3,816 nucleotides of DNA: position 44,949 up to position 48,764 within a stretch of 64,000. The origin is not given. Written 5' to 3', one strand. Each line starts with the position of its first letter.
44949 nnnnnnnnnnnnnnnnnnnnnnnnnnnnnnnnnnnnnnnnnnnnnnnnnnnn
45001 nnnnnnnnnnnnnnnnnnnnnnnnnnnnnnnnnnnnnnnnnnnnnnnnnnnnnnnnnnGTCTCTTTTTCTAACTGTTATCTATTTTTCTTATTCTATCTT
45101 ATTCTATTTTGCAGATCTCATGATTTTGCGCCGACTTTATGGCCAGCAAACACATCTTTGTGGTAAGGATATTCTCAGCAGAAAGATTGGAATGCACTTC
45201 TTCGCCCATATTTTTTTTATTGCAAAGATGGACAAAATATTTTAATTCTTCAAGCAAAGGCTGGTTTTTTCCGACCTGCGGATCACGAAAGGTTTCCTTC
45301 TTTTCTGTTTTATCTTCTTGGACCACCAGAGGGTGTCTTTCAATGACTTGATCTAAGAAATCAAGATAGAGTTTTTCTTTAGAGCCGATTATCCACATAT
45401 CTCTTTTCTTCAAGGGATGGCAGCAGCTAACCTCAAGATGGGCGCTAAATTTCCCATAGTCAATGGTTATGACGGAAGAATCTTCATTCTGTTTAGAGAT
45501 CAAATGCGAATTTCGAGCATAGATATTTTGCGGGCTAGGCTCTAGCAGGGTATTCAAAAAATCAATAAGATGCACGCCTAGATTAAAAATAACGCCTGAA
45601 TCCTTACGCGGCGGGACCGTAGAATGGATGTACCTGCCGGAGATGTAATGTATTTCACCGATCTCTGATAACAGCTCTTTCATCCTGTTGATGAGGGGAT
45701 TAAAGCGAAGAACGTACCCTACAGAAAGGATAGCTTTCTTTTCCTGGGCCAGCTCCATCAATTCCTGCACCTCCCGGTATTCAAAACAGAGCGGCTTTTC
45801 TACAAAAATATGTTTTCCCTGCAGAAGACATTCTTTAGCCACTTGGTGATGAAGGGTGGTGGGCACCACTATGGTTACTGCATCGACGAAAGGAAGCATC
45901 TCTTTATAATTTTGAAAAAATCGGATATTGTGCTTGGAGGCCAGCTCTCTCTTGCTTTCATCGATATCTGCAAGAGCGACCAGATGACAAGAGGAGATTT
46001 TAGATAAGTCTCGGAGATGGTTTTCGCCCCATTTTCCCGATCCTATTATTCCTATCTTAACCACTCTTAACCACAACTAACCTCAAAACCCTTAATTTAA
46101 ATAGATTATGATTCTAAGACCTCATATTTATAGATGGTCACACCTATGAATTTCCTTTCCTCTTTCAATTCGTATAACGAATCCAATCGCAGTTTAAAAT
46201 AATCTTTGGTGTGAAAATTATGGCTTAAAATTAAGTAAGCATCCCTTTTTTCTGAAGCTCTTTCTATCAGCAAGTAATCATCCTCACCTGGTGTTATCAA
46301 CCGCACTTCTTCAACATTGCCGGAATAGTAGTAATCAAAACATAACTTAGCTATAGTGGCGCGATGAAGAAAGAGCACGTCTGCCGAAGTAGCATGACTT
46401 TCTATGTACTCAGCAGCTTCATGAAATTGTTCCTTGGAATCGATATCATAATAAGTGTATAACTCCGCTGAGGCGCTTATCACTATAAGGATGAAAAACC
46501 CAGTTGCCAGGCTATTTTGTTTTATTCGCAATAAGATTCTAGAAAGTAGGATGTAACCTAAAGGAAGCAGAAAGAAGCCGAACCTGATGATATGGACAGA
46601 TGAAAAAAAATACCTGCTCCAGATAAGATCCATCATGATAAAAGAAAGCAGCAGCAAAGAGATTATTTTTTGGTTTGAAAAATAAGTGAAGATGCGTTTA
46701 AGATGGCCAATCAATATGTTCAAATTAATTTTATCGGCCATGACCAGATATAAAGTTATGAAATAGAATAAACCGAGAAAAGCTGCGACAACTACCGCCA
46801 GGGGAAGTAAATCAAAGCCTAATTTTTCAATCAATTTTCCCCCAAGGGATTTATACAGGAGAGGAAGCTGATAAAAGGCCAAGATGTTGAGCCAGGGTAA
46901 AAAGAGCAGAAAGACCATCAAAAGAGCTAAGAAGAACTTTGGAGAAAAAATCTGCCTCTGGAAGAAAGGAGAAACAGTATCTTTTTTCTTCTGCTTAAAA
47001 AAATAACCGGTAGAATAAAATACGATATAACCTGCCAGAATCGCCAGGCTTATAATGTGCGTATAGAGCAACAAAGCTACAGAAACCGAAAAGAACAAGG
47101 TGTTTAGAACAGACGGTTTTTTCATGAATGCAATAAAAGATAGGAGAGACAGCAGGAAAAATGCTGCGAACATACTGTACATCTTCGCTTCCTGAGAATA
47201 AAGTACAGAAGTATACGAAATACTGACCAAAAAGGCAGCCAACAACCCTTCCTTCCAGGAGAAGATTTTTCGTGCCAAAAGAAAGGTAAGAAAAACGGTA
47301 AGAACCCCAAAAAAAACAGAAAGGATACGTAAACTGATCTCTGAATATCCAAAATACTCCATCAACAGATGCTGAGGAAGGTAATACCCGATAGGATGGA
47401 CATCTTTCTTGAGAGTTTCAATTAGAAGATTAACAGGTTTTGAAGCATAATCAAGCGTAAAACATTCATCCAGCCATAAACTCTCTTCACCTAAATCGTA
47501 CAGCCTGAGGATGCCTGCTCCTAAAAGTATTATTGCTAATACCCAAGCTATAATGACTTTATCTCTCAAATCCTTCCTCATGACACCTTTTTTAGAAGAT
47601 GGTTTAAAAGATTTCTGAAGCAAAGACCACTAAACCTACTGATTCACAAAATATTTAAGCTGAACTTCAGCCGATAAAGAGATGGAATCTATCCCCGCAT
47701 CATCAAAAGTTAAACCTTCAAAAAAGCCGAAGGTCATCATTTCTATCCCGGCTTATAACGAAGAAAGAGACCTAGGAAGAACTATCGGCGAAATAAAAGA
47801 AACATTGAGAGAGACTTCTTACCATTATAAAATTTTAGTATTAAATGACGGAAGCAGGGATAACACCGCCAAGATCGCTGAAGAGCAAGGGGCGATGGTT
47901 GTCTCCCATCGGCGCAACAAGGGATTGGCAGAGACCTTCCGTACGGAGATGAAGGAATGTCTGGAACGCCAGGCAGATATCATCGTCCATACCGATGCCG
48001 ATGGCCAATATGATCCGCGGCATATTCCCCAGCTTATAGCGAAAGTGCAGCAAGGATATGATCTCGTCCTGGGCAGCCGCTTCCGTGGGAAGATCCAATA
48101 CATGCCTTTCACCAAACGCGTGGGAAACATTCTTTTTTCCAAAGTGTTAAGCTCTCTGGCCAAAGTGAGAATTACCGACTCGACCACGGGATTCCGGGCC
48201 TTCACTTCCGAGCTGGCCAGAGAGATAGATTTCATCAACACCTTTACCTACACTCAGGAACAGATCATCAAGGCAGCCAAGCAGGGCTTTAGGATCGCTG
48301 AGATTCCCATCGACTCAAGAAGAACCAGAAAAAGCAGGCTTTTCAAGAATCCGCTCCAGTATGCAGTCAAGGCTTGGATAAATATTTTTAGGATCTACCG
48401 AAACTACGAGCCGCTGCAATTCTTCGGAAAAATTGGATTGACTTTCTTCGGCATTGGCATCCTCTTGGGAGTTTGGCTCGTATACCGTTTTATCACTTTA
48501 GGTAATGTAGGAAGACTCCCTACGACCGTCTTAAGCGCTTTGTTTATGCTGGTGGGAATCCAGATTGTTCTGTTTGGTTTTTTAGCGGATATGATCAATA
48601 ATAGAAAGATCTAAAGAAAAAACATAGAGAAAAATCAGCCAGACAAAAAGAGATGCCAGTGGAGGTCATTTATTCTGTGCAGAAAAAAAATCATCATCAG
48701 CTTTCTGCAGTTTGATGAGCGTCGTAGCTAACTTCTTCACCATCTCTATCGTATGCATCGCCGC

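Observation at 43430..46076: WbpB/WbpD/WbpE-like route to a 2,3-diacetamido uronic acid, with acetyltransferase and aminotransferase fused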

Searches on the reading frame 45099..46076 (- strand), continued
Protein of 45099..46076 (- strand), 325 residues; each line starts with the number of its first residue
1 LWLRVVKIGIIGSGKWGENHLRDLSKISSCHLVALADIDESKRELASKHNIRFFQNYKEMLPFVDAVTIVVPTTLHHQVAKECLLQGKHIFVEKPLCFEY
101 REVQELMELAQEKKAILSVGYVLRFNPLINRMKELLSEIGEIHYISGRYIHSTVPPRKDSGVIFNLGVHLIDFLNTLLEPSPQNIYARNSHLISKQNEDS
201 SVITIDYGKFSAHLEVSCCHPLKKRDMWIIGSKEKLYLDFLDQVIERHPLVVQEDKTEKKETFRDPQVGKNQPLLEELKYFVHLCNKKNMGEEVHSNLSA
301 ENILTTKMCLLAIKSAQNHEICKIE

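Call 79: find_encoding_contigs(protein=P0146, flank=10000, max_places=1)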
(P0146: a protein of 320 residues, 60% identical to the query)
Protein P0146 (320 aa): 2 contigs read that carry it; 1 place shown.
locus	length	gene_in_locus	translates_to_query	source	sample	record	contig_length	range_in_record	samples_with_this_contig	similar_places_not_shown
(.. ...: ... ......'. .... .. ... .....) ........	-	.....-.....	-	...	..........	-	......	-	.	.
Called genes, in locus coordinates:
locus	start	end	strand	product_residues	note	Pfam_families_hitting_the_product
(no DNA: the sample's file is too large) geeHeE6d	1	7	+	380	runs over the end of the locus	-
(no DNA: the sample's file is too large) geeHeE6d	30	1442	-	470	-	PF02310:B12-binding, PF04055:Radical_SAM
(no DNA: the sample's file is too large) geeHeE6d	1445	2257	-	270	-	PF01522:Polysacc_deac_1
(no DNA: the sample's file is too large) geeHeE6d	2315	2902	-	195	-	PF13370:Fer4_13 (faint), PF13459:Fer4_15, PF14251:PterinBD-DUF4346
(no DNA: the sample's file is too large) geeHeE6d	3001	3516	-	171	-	PF03266:NTPase_1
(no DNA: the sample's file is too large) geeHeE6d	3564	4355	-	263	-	PF01522:Polysacc_deac_1, PF10096:DUF2334 (weak), PF03065:Glyco_hydro_57 (faint), PF11959:DUF3473 (weak)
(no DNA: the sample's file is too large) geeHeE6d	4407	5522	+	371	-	-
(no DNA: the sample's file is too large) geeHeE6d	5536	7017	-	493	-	PF13231:PMT_2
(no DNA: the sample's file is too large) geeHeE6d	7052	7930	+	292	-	PF00535:Glycos_transf_2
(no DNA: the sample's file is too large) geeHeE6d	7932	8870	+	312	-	PF03706:LPG_synthase_TM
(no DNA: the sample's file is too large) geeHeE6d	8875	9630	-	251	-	PF05148:Methyltransf_8, PF01209:Ubie_methyltran, PF02353:CMAS (weak), PF13489:Methyltransf_23, PF13847:Methyltransf_31, PF08241:Methyltransf_11, PF08242:Methyltransf_12, PF13649:Methyltransf_25, +2 more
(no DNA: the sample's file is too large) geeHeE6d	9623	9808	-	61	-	PF03966:Trm112p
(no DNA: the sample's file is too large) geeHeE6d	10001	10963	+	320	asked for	PF01408:GFO_IDH_MocA, PF02894:GFO_IDH_MocA_C (weak), PF22725:GFO_IDH_MocA_C3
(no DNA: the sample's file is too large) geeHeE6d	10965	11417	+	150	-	PF25084:LbH_EIF2B, PF25087:GMPPB_C (weak), PF00132:Hexapep, PF14602:Hexapep_2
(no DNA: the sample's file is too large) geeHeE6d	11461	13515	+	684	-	PF00155:Aminotran_1_2, PF01041:DegT_DnrJ_EryC1, PF00266:Aminotran_5, PF01053:Cys_Met_Meta_PP, PF01073:3Beta_HSD, PF01370:Epimerase, PF02719:Polysacc_synt_2, PF04321:RmlD_sub_bind, +6 more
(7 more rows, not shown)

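Call 80: find_encoding_contigs(protein=P0191, flank=10000, max_places=1)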
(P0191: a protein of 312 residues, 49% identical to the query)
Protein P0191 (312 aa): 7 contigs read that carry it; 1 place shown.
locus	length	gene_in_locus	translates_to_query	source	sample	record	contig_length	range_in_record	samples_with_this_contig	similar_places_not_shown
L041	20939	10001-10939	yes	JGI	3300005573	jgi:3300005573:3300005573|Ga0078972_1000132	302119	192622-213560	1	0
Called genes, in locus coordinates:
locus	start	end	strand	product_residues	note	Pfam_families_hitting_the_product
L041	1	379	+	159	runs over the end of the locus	PF10502:Peptidase_S26 (weak), PF00717:Peptidase_S24 (weak)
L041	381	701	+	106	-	PF02150:Zn_ribbon_RPB9, PF24042:DUF7351 (weak), PF01096:Zn_ribbon_TFIIS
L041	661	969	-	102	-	-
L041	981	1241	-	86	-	-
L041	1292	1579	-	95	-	PF10102:DUF2341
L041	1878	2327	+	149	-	PF08660:Alg14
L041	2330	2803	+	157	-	PF04101:Glyco_tran_28_C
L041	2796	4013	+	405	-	PF13439:Glyco_transf_4, PF20706:GT4-conflict, PF00534:Glycos_transf_1, PF13692:Glyco_trans_1_4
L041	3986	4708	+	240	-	PF01209:Ubie_methyltran (weak), PF02353:CMAS (weak), PF07021:MetW, PF13489:Methyltransf_23, PF08241:Methyltransf_11, PF08242:Methyltransf_12, PF13649:Methyltransf_25, PF13847:Methyltransf_31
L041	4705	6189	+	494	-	PF02310:B12-binding, PF04055:Radical_SAM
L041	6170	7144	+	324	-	PF00535:Glycos_transf_2, PF10111:Glyco_tranf_2_2, PF13506:Glyco_transf_21 (weak), PF13641:Glyco_tranf_2_3, PF13712:Glyco_tranf_2_5 (faint), PF13632:Glyco_trans_2_3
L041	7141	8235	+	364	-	PF13439:Glyco_transf_4, PF13579:Glyco_trans_4_4, PF00534:Glycos_transf_1, PF13692:Glyco_trans_1_4, PF13524:Glyco_trans_1_2 (weak)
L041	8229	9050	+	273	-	PF02475:TRM5-TYW2_MTfase (weak), PF05050:Methyltransf_21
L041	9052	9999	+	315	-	PF00534:Glycos_transf_1, PF13692:Glyco_trans_1_4, PF13524:Glyco_trans_1_2 (weak)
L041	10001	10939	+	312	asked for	PF01408:GFO_IDH_MocA, PF22725:GFO_IDH_MocA_C3, PF02894:GFO_IDH_MocA_C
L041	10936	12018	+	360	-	PF00155:Aminotran_1_2 (weak), PF01041:DegT_DnrJ_EryC1, PF01212:Beta_elim_lyase (weak), PF00266:Aminotran_5 (weak)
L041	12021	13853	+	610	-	PF13522:GATase_6, PF12481:DUF3700 (weak), PF13537:GATase_7, PF00733:Asn_synthase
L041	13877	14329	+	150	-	PF00132:Hexapep, PF14602:Hexapep_2 (weak), PF25087:GMPPB_C (weak)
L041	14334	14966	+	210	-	PF01209:Ubie_methyltran (faint), PF13489:Methyltransf_23, PF07021:MetW, PF13847:Methyltransf_31, PF13649:Methyltransf_25, PF08241:Methyltransf_11, PF08242:Methyltransf_12 (weak)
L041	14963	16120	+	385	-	PF13439:Glyco_transf_4, PF13477:Glyco_trans_4_2 (faint), PF20706:GT4-conflict, PF00534:Glycos_transf_1, PF13692:Glyco_trans_1_4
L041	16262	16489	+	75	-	-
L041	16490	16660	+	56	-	-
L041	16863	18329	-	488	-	PF01554:MatE, PF01943:Polysacc_synt, PF13440:Polysacc_synt_3, PF03023:MurJ, PF01554:MatE (weak)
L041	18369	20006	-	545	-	PF02366:PMT, PF13231:PMT_2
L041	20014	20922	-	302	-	PF00535:Glycos_transf_2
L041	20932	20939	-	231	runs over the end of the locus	PF01209:Ubie_methyltran, PF13489:Methyltransf_23, PF13649:Methyltransf_25, PF13847:Methyltransf_31, PF08241:Methyltransf_11, PF08242:Methyltransf_12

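Call 81: find_encoding_contigs(protein=P0172, flank=10000, max_places=1)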
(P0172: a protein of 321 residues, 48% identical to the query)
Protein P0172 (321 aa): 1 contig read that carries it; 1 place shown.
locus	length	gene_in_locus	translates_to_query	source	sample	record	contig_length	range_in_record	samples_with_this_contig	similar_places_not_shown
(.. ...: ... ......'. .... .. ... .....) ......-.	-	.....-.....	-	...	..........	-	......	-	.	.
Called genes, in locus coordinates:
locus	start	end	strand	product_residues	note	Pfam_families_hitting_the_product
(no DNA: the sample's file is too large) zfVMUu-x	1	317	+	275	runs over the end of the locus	PF00657:Lipase_GDSL, PF13472:Lipase_GDSL_2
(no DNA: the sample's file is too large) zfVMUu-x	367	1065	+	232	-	PF00657:Lipase_GDSL (faint)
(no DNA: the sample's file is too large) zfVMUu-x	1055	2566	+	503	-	PF01943:Polysacc_synt (weak), PF13440:Polysacc_synt_3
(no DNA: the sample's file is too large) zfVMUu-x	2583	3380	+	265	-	PF01066:CDP-OH_P_transf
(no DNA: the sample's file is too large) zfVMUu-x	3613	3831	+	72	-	PF01467:CTP_transf_like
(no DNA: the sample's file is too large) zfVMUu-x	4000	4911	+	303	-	PF13714:PEP_mutase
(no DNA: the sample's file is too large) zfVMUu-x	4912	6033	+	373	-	PF02776:TPP_enzyme_N, PF02775:TPP_enzyme_C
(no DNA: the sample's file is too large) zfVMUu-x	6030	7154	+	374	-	PF00465:Fe-ADH, PF13685:Fe-ADH_2, PF25137:ADH_Fe_C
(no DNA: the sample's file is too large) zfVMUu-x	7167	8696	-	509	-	PF02310:B12-binding, PF04055:Radical_SAM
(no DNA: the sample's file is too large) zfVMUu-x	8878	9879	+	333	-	PF03706:LPG_synthase_TM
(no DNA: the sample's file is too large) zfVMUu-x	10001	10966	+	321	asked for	PF01408:GFO_IDH_MocA, PF22725:GFO_IDH_MocA_C3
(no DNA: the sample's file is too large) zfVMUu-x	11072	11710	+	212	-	PF25084:LbH_EIF2B (weak), PF00132:Hexapep (weak), PF25087:GMPPB_C (weak), PF00132:Hexapep, PF14602:Hexapep_2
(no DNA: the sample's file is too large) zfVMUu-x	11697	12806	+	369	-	PF00155:Aminotran_1_2, PF00266:Aminotran_5, PF01041:DegT_DnrJ_EryC1, PF01053:Cys_Met_Meta_PP (weak)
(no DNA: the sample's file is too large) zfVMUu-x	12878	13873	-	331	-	PF00535:Glycos_transf_2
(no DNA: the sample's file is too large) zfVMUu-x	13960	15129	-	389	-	PF04055:Radical_SAM, PF13353:Fer4_12 (weak), PF13186:SPASM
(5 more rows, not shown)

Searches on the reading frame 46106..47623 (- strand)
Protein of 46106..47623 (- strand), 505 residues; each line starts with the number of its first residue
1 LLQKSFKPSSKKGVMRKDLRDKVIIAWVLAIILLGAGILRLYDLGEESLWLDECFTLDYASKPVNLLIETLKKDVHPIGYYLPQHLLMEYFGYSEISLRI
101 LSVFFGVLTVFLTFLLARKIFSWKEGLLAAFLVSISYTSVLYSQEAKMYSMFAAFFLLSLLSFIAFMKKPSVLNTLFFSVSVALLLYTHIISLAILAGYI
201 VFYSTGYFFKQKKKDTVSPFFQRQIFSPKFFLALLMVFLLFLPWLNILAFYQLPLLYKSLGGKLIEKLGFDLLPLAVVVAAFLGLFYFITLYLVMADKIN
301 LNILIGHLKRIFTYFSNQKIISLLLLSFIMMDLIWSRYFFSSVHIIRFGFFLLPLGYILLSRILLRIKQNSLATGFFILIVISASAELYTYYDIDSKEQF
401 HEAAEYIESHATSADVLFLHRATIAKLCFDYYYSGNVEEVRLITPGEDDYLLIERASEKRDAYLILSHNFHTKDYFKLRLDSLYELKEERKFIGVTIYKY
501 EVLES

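Call 4: search_protein_families(library=pfam, proteins=[window:46106-47623:-])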
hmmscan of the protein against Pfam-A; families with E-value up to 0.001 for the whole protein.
window:46106-47623:- (505 aa): 1 family
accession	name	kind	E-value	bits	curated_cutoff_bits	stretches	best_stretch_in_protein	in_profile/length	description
PF13231.12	PMT_2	-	6.6e-07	30.1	26.1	1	76-214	2-143/160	Dolichyl-phosphate-mannose-protein mannosyltransferase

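Call 5: search_protein_families(library=ncbifam, proteins=[window:46106-47623:-])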
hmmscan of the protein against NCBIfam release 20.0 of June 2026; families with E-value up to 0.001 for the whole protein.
window:46106-47623:- (505 aa): 1 family
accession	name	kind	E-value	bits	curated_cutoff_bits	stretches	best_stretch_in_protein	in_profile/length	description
TIGR03663.1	TIGR03663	subfamily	1.9e-08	33.8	126.25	1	28-202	3-179/435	flippase activity-associated protein Agl23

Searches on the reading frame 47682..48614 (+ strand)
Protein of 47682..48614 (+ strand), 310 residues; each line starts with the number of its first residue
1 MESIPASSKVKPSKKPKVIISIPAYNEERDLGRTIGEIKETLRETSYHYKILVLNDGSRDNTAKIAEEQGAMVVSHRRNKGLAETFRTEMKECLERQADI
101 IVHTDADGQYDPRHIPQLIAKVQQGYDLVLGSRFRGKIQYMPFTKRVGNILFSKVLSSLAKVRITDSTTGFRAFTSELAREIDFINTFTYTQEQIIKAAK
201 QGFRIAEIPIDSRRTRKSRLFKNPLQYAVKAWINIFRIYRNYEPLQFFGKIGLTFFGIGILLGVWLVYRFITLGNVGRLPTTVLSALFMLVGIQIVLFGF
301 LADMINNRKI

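Call 4: search_protein_families(library=pfam, proteins=[window:47682-48614:+])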
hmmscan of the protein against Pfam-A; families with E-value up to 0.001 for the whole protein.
window:47682-48614:+ (310 aa): 2 families
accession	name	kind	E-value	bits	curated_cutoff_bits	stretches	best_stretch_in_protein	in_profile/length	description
PF00535.33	Glycos_transf_2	-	1.2e-22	81.1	23.3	1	21-181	3-166/168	Glycosyl transferase family 2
PF13704.12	Glyco_tranf_2_4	-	0.0004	21.3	27.5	1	50-107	21-81/98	Glycosyl transferase family 2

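Call 5: search_protein_families(library=ncbifam, proteins=[window:47682-48614:+])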
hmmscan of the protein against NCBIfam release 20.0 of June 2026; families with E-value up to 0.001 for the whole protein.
window:47682-48614:+ (310 aa): 15 families
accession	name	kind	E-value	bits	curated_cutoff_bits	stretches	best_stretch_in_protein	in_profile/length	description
TIGR04182.1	glyco_TIGR04182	equivalog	5.4e-46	157.3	325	1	18-306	2-283/293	S-layer glycoprotein N-glycosyltransferase AglJ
NF041391.1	DPhHxTase_Halo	equivalog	4.5e-32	110.8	375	1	24-218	3-188/213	dolichyl-phosphate hexose transferase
NF058614.1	PPMAGASynPpgS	equivalog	1.5e-23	83.5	370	1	18-220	2-204/226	polyprenyl-phospho-N-acetylgalactosaminyl synthase PpgS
NF047588.1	GlcsyltransPgfSStrep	equivalog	7.7e-21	74.6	500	1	17-305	2-287/308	glycosyltransferase PgfS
NF007986.1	PRK10714.1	equivalog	3.6e-18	65.6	529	1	16-305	6-293/316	undecaprenyl-phosphate 4-deoxy-4-formamido-L-arabinose transferase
NF010496.0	PRK13915.1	equivalog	1.8e-11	43.7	262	1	14-121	29-141/307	glucosyl-3-phosphoglycerate synthase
TIGR03937.1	PgaC_IcaA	equivalog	6.9e-11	41.7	422.3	1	7-125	36-153/407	poly-beta-1,6-N-acetyl-D-glucosamine synthase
NF041865.1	EpsU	equivalog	4e-08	32.7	700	1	8-118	33-143/394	exopolysaccharide biosynthesis GT2 family glycosyltransferase EpsU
TIGR04283.1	glyco_like_mftF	equivalog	9.4e-07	28.6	182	1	20-139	3-112/221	TIGR04283 family arsenosugar biosynthesis glycosyltransferase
TIGR03469.1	HpnB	hypoth_equivalog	1.6e-06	27.4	379.25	1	10-125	38-163/386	hopene-associated glycosyltransferase HpnB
NF041875.1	EPS_EpsD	equivalog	2.2e-05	24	370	1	20-165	3-149/325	exopolysaccharide biosynthesis glycosyltransferase EpsD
TIGR01556.1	rhamnosyltran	subfamily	0.00015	21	200.55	1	49-154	22-133/281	rhamnosyltransferase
TIGR03965.1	mycofact_glyco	equivalog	0.0002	20.4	280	1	11-123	70-180/467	mycofactocin biosynthesis glycosyltransferase MftF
NF007482.0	PRK10073.1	equivalog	0.0004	19.5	423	1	13-119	3-107/334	glycosyltransferase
NF038302.1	EPS_HpsE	equivalog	0.00075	18.6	300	0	19-69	4-54/307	hormogonium polysaccharide biosynthesis glycosyltransferase HpsE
